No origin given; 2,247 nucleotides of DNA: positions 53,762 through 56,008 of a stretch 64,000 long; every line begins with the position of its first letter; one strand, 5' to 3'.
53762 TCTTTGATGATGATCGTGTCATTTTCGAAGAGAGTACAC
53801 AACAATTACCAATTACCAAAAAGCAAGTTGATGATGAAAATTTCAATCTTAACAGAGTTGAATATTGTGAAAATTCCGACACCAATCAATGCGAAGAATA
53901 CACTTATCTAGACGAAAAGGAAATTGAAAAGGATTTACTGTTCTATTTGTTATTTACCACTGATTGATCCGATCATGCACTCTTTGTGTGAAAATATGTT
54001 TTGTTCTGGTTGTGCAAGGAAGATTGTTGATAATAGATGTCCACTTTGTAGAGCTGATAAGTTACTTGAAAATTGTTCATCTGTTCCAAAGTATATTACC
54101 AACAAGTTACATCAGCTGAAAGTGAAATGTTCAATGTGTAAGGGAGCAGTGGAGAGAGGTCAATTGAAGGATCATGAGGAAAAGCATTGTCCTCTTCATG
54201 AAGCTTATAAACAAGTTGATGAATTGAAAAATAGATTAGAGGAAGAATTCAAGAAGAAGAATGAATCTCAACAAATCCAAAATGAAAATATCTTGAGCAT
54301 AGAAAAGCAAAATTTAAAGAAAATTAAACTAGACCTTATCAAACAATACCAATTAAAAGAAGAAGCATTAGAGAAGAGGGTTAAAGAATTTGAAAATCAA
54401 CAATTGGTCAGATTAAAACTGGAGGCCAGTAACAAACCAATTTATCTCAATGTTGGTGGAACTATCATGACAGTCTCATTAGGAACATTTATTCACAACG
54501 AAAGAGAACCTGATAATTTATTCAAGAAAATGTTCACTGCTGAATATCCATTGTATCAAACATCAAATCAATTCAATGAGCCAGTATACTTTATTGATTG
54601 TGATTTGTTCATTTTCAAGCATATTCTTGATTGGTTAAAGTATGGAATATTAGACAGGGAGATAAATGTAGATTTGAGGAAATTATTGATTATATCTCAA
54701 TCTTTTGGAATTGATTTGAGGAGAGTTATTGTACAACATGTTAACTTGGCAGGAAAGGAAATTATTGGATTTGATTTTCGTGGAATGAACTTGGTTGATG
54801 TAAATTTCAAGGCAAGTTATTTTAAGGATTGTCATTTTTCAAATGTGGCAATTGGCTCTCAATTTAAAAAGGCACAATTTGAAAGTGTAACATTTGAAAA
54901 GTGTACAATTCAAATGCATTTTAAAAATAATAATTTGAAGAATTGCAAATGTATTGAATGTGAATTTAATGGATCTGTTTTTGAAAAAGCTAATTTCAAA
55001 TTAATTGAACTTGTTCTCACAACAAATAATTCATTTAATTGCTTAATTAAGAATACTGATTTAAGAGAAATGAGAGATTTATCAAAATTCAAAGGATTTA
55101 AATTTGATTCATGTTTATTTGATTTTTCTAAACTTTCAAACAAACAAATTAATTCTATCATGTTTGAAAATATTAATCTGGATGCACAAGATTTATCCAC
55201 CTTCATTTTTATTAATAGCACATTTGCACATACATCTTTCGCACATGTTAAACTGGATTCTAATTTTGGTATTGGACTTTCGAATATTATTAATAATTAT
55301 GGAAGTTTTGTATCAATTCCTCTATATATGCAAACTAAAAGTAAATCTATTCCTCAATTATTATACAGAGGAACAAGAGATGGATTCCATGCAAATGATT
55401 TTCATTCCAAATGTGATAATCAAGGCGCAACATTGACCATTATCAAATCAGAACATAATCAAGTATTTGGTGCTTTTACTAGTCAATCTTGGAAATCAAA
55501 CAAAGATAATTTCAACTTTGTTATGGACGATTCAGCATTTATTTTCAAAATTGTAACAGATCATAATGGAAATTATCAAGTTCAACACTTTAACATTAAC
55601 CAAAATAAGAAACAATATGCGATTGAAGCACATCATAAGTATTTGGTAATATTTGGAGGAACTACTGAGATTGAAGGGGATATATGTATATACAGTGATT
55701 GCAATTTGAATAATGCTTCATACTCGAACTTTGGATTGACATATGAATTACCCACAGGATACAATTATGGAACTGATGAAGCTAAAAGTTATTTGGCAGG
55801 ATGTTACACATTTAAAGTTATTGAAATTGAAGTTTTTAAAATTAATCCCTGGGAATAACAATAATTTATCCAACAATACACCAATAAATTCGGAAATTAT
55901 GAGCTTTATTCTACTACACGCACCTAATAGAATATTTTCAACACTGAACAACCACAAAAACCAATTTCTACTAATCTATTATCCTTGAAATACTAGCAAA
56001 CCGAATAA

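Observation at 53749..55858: A RING-TRAF-BTB(T1)-pentapeptide-TLDc gene has its N-terminus in a different frame, pointing to a frameshift or sequencing indel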

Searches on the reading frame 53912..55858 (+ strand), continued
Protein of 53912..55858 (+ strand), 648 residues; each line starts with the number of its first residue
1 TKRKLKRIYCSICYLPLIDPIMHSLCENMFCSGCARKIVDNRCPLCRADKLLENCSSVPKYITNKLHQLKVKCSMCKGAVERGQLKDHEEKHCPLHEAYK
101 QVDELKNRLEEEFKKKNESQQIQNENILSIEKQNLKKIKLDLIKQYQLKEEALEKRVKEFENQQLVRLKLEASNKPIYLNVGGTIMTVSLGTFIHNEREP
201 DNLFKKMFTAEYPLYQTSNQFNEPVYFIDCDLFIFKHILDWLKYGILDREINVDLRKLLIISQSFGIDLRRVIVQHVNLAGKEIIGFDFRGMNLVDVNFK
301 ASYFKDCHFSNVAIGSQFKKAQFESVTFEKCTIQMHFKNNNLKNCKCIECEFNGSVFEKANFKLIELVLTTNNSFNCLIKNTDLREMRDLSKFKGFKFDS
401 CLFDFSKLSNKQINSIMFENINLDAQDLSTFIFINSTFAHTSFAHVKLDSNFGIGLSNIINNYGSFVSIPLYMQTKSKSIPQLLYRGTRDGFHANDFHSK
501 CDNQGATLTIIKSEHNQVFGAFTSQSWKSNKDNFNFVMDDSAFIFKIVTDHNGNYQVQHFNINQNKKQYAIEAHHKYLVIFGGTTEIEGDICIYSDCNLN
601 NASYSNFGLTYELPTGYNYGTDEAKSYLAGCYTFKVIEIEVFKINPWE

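Call 38: search_protein_families(library=pfam, proteins=[P0030, P0031, P0032, P0037, P0038, P0039, P0042, P0043, P0054], max_evalue=0.001)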
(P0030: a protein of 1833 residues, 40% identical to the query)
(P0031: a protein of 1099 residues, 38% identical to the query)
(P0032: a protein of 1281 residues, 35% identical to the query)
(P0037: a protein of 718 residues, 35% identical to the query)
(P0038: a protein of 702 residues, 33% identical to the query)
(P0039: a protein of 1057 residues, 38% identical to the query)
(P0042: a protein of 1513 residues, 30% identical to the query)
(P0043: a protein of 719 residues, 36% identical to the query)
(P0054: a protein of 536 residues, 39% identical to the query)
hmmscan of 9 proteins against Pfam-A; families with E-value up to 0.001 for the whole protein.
P0030 (1833 aa): 1 family
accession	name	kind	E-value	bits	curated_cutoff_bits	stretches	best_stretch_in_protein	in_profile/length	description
PF07534.22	TLD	-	3.3e-151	499.5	24.5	7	13-186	19-169/170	TLDc domain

P0031 (1099 aa): 6 families
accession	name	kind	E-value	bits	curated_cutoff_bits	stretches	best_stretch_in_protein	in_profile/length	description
PF00805.28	Pentapeptide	-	4.5e-65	215.1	20.2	9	858-897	1-40/40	Pentapeptide repeats (8 copies)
PF13599.13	Pentapeptide_4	-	1.2e-61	205.2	38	8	409-460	20-71/78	Pentapeptide repeat region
PF13576.12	Pentapeptide_3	-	3.8e-34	117.1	27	2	408-450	2-47/48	Pentapeptide repeats (9 copies)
PF07534.22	TLD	-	6.9e-26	91.6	24.5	1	921-1099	4-169/170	TLDc domain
PF23894.2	LD_SV2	-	5.7e-12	46.3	29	1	382-457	17-92/92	SV2A/B/C luminal domain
PF14634.12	zf-RING_5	-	0.001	19.5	27.9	1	58-93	2-42/43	zinc-RING finger domain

P0032 (1281 aa): 13 families
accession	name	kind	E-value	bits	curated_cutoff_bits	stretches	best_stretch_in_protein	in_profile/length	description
PF07534.22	TLD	-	1.2e-78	263.3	24.5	5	732-882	2-143/170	TLDc domain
PF00069.31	Pkinase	-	6.4e-50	170.4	31.7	1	92-322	10-257/263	Protein kinase domain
PF07714.23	PK_Tyr_Ser-Thr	-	3.4e-41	141.7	23.1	1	95-325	13-257/258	Protein tyrosine and serine/threonine kinase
PF10707.15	YrbL-PhoP_reg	-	4.7e-08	33.3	31.5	1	89-211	9-141/185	PhoP regulatory network protein YrbL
PF21362.3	Sina_RING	-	2.8e-06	27.8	29.3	1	6-43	1-35/35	E3 ubiquitin-protein ligase sina/sinah, RING finger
PF14634.12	zf-RING_5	-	3.4e-06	27.4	27.9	1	6-45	2-43/43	zinc-RING finger domain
PF08235.19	LNS2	-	1.1e-05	25.5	32.3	0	1000-1062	122-184/226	LNS2 (Lipin/Ned1/Smp2)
PF13920.12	zf-C3HC4_3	-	7.3e-05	22.9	27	1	5-48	4-47/49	Zinc finger, C3HC4 type (RING finger)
PF08535.16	KorB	-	0.00017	21.9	22.3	0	350-372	35-57/89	KorB domain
PF08138.16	Sex_peptide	-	0.00022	21.7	25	0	826-856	23-52/55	Sex peptide (SP) family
PF13639.12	zf-RING_2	-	0.0004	21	27.3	1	5-44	2-44/44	Ring finger domain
PF01163.29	RIO1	-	0.00042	20.4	22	1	153-224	82-155/187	RIO domain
PF13445.12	zf-RING_UBOX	-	0.00051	20.4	25.2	0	6-40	1-38/39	RING-type zinc-finger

P0037 (718 aa): 1 family
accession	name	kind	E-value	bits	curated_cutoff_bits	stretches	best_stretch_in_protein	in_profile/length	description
PF07534.22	TLD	-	1.4e-82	276.1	24.5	4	352-530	4-169/170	TLDc domain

P0038 (702 aa): 4 families
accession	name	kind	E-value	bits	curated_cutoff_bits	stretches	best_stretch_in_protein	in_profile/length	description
PF07534.22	TLD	-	6.1e-24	85.3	24.5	1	551-700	24-169/170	TLDc domain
PF13599.13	Pentapeptide_4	-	1e-16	61.2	38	2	476-529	6-61/78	Pentapeptide repeat region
PF00805.28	Pentapeptide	-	2.2e-14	53.1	20.2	1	475-510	5-40/40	Pentapeptide repeats (8 copies)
PF13576.12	Pentapeptide_3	-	1.8e-08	34.9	27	0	474-510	8-46/48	Pentapeptide repeats (9 copies)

P0039 (1057 aa): 1 family
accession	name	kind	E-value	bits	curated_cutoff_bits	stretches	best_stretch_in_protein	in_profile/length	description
PF07534.22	TLD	-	6.3e-59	199.1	24.5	3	34-220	24-169/170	TLDc domain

P0042 (1513 aa): 2 families
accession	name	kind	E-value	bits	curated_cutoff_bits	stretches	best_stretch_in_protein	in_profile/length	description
PF07534.22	TLD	-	5.2e-124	411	24.5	8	232-410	4-169/170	TLDc domain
PF18227.6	LepB_GAP_C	-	5.1e-06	27.2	25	0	652-691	36-75/80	LepB GAP domain C-terminal subdomain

P0043 (719 aa): 3 families
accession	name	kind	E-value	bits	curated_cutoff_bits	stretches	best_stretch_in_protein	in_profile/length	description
PF07534.22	TLD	-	1.5e-53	181.7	24.5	2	182-358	2-169/170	TLDc domain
PF02214.28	BTB_2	-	9.6e-21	74.4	21.4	2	75-146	1-72/94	BTB/POZ domain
PF05419.17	GUN4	-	1.3e-07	32.2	29.2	0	611-657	94-140/141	GUN4-like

P0054 (536 aa): 2 families
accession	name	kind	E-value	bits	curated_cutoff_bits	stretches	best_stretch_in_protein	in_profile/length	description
PF02214.28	BTB_2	-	8.9e-17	61.7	21.4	2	310-418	1-89/94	BTB/POZ domain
PF07534.22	TLD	-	4.4e-05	23.9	24.5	1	461-534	99-168/170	TLDc domain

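Call 39: predict_structure(alignment_id=A2)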
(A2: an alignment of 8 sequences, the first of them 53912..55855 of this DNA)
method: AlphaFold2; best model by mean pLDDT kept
length: 648 residues; sequences in the alignment: 8
mean_pLDDT: 65.4   pTM: 0.33
mean pLDDT of the five models: 65.4, 64.4, 61.3, 57.7, 54.9
residues with pLDDT >= 90: 22; 70-90: 301; 50-70: 179; < 50: 146
segments of 3 or more residues with pLDDT < 50: 1-17, 182-185, 196-201, 206-268, 316-318, 363-374, 444-479
pLDDT, mean of each block of 10 residues (from residue 1): 31 45 71 66 74 64 58 62 68 56 72 72 75 80 82 79 66 57 51 50 48 39 38 40 36 44 43 64 74 75 82 58 80 67 74 62 43 61 76 79 80 79 72 70 49 31 29 35 74 78 86 91 79 65 86 80 73 74 72 69 84 87 90 87 70
secondary structure, 60 per line:
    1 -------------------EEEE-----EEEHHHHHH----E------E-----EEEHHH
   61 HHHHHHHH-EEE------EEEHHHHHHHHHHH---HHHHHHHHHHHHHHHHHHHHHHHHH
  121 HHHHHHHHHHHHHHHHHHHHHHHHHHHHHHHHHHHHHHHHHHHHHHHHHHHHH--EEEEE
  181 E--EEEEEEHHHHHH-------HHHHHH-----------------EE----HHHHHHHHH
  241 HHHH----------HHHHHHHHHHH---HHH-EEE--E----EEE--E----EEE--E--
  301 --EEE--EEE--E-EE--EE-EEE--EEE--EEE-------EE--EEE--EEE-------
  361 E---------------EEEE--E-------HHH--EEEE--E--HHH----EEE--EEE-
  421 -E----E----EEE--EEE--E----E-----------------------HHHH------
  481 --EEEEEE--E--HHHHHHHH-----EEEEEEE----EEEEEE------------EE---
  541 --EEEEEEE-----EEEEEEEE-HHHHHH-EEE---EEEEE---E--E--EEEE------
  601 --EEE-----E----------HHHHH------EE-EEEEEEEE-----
elements in order: E20-23 E29-31 H32-37 E55-57 H58-68 E70-72 E79-81 H82-92 H96-173 E176-181 E184-189 H190-195 H203-208 H232-244 H255-265 E273-275 E283-285 E293-295 E303-305 E308-310 E322-324 E327-329 E332-334 E346-348 E351-353 E377-380 E396-399 E412-414 E417-419 E432-434 E437-439 H471-474 E483-488 H494-501 E507-513 E518-523 E543-549 E555-562 H564-569 E571-573 E577-581 E591-594 E603-605 H622-626 E636-643
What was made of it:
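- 54197..54430 (+): Long predicted helix (coiled-coil linker). AF2 model, helix at residues 96-173, pLDDT about 70-82 (call 39).
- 54728..55228 (+): Pentapeptide-repeat β-helix, the shortest in the family. AF2 β-rungs at residues 273-439 (call 39).
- Tried and rejected: The AF2 model of the 648-aa frame-B product is mediocre: pLDDT 65, pTM 0.33, with the BTB region below 50 (call 39).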

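Call 42: fold_search(model_id=the predicted structure, library=pdb)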
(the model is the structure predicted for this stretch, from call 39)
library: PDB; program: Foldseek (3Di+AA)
matches with E <= 10: 790; with E <= 0.001: 46
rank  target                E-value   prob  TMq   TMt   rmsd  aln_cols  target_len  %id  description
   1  8ar6_A                1.7e-06  1.00  0.19  0.64   4.2       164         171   18  Structure of Delta 57-NCOA7 in space group P41212 (released 2023-05-24)
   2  8ar6_B                2.4e-06  1.00  0.19  0.65   4.0       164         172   18  Structure of Delta 57-NCOA7 in space group P41212 (released 2023-05-24)
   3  6r82_A                2.6e-06  1.00  0.19  0.62   3.9       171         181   18  Crystal structure of the TLDc domain of Skywalker/TBC1D24 from Drosophila melanogaster (released 2019-07-17)
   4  8ar9                  2.9e-06  1.00  0.19  0.69   3.9       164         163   18  Crystal to structure pipeline for ambient temperature, in situ crystallography at beamline VMXi (released 2023-05-24)
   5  7obp_B                4.2e-06  1.00  0.19  0.67   4.0       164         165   18  Crystal structure of the human NCOA7-AS TLDc domain (released 2021-07-14)
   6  5dn0                  4.4e-06  1.00  0.18  0.43   8.3       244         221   12  t1555 loop variant (released 2016-08-31)
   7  7obp_A                4.8e-06  1.00  0.19  0.67   4.1       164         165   18  Crystal structure of the human NCOA7-AS TLDc domain (released 2021-07-14)
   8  8ar6_C                4.8e-06  1.00  0.19  0.65   8.0       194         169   17  Structure of Delta 57-NCOA7 in space group P41212 (released 2023-05-24)
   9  4acj                  5.4e-06  1.00  0.19  0.68   3.7       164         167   17  Crystal structure of the TLDC domain of Oxidation resistance protein 2 from zebrafish (released 2012-02-08)
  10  6r82_B                5.4e-06  1.00  0.19  0.66   3.7       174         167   19  Crystal structure of the TLDc domain of Skywalker/TBC1D24 from Drosophila melanogaster (released 2019-07-17)
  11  2xt2_A                6.2e-06  1.00  0.15  0.41  11.7       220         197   14  Structure of the pentapeptide repeat protein AlbG, a resistance factor for the topoisomerase poison albicidin. (released 2010-10-13)
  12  7uzg_T                6.6e-06  1.00  0.19  0.65   3.9       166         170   19  Rat Kidney V-ATPase lacking subunit H, with SidK and NCOA7B, State 1 (released 2023-11-22)
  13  5dqa_C                8.0e-06  1.00  0.16  0.34   9.1       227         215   14  t3284 loop variant of beta1 (released 2016-08-31)
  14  7une_U                9.8e-06  1.00  0.19  0.28   3.8       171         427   17  The V1 region of bovine V-ATPase in complex with human mEAK7 (focused refinement) (released 2022-06-15)
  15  7u8o_U                1.3e-05  1.00  0.19  0.31   3.6       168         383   16  Structure of porcine V-ATPase with mEAK7 and SidK, Rotary state 2 (released 2022-07-06)
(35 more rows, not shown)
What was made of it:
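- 55304..55843 (+): TLDc domain. Foldseek hits to NCOA7, TBC1D24, OXR2 and mEAK7 TLDc, E about 2e-6, TM (target) 0.62-0.69 (call 42).
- On TLDc proteins: Foldseek hits to NCOA7, TBC1D24 and OXR2, E about 2e-6, TM (target) 0.62-0.69 (call 42).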

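Call 50: find_encoding_contigs(protein=P0006, flank=5000, max_places=3)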
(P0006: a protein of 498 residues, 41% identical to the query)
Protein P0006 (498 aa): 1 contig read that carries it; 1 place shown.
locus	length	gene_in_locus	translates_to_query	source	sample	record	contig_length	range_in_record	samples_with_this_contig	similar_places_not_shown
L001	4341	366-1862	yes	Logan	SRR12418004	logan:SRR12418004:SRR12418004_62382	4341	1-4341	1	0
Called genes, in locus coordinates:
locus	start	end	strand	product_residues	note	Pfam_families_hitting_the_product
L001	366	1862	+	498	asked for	PF13576:Pentapeptide_3 (faint), PF13599:Pentapeptide_4 (weak), PF23894:LD_SV2 (weak), PF00805:Pentapeptide (weak), PF13599:Pentapeptide_4 (weak), PF07534:TLD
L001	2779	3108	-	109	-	-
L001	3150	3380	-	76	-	-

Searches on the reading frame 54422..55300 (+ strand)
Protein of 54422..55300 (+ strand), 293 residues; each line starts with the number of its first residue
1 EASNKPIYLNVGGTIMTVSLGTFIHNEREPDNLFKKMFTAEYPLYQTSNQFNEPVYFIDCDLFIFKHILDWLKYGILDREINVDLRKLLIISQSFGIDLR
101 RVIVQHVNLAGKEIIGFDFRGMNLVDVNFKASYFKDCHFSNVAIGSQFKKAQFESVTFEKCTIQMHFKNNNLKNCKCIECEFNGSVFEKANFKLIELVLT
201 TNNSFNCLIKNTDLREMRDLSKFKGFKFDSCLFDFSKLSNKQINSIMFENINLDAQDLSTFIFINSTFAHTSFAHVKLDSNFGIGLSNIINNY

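Call 55: search_solved_structures(query=window:54422-55300:+, max_evalue=0.01)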
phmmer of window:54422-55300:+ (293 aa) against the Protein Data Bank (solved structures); distinct sequences matched with E-value up to 0.01: 9.
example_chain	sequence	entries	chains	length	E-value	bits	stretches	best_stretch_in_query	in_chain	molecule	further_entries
2xtx_A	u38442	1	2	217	0.0001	25.1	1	114-278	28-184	QNRB1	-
5bxh_A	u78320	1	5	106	0.00013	24.8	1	7-110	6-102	BTB/POZ domain-containing protein KCTD9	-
2xtw_A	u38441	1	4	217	0.00019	24.3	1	114-278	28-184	QNRB1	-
8pnm_C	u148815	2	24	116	0.00033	23.5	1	3-75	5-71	BTB/POZ domain-containing protein KCTD15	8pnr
6zt4_A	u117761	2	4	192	0.00034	23.5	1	110-195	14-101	Pentapeptide repeat protein MfpA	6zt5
2bm4_A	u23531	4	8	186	0.0011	21.7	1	113-198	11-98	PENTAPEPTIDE REPEAT FAMILY PROTEIN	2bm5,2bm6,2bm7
5bxb_A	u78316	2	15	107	0.0035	20.1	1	3-75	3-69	BTB/POZ domain-containing protein KCTD1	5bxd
5jmc_B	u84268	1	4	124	0.0055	19.5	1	110-178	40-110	Synaptic vesicle glycoprotein 2C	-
6i0q_A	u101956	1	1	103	0.0097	18.7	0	7-73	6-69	BTB/POZ domain-containing protein KCTD16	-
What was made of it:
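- On KCTD9-like proteins: KCTD9 BTB E 1.3e-4 (call 55). β-helix fold hits (call 42).
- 54440..54685 (+): BTB/T1 (KCTD-type) domain. KCTD9 BTB 5bxh is the best BTB match among solved structures, E 1.3e-4 (call 55).
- Closest known: KCTD9. Same: KCTD9 BTB (5bxh) is the best BTB match among solved structures, E 1.3e-4 (call 55).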

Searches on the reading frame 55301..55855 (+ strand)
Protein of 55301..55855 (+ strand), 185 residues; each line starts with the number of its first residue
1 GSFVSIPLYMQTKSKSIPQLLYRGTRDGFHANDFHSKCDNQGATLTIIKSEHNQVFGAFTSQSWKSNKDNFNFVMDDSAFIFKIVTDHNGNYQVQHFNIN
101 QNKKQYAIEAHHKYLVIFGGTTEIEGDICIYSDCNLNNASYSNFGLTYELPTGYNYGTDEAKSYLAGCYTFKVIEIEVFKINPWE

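Call 56: search_solved_structures(query=window:55301-55855:+, max_evalue=0.01)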
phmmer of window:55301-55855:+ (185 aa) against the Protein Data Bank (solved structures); distinct sequences matched with E-value up to 0.01: 1.
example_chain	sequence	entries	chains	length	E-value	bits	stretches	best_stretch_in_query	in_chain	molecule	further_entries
6r82_A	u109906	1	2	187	0.008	19.5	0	18-66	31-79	GTPase-activating protein skywalker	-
